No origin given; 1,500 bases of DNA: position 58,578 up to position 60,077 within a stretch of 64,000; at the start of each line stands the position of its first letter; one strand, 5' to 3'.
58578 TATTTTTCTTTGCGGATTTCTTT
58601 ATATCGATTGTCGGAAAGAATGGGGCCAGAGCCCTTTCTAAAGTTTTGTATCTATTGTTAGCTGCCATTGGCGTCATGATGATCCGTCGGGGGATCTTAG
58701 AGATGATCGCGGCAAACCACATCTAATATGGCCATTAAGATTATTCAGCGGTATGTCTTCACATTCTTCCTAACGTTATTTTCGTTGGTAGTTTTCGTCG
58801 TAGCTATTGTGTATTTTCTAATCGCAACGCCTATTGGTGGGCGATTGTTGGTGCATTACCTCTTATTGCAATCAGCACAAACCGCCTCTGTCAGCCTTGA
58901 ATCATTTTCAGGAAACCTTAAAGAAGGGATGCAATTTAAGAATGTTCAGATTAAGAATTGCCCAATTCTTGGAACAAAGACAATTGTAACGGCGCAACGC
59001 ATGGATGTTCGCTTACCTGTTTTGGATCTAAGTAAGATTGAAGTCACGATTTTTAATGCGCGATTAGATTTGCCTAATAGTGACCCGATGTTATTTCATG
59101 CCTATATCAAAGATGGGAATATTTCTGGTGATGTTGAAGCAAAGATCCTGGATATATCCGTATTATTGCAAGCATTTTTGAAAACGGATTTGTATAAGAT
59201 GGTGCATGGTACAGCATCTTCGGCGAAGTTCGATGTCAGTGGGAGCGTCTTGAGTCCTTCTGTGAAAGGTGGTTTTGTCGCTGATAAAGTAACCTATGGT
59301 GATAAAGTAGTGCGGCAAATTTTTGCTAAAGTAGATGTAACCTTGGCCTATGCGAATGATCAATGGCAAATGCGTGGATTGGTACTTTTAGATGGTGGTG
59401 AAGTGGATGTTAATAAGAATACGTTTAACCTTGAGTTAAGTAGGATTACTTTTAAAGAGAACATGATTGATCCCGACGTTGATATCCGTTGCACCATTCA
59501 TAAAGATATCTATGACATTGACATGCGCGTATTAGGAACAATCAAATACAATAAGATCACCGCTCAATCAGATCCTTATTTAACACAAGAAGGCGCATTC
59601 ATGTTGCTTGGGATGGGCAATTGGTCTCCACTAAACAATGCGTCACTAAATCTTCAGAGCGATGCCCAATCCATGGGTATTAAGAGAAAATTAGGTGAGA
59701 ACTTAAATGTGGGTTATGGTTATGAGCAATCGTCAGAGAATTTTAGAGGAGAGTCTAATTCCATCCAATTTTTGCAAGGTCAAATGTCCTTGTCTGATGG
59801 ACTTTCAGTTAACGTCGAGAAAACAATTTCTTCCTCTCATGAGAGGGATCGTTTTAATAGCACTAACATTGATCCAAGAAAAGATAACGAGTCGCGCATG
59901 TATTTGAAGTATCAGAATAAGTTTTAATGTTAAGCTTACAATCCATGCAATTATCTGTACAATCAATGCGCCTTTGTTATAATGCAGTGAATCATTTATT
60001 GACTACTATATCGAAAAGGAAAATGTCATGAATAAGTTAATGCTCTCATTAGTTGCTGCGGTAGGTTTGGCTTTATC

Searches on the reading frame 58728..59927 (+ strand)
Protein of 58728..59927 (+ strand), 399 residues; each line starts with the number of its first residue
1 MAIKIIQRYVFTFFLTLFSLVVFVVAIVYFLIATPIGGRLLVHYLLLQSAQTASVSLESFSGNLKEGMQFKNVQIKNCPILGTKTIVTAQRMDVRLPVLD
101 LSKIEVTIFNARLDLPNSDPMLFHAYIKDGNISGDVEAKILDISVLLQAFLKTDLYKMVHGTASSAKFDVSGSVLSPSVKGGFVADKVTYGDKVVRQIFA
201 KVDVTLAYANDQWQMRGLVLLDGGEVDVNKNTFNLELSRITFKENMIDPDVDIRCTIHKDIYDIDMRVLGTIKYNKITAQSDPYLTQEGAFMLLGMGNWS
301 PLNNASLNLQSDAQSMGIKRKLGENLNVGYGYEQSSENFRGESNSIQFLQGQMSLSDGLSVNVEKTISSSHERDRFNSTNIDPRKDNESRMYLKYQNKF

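Call 60: search_protein_families(library=pfam, proteins=[window:58728-59927:+], max_evalue=0.00001)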
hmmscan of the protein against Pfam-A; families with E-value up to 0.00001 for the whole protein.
window:58728-59927:+ (399 aa): 1 family
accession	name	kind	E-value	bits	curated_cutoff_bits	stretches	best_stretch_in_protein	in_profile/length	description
PF04357.19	TamB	-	6.9e-11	42.5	22.4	1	203-370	151-342/381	TamB, inner membrane protein subunit of TAM complex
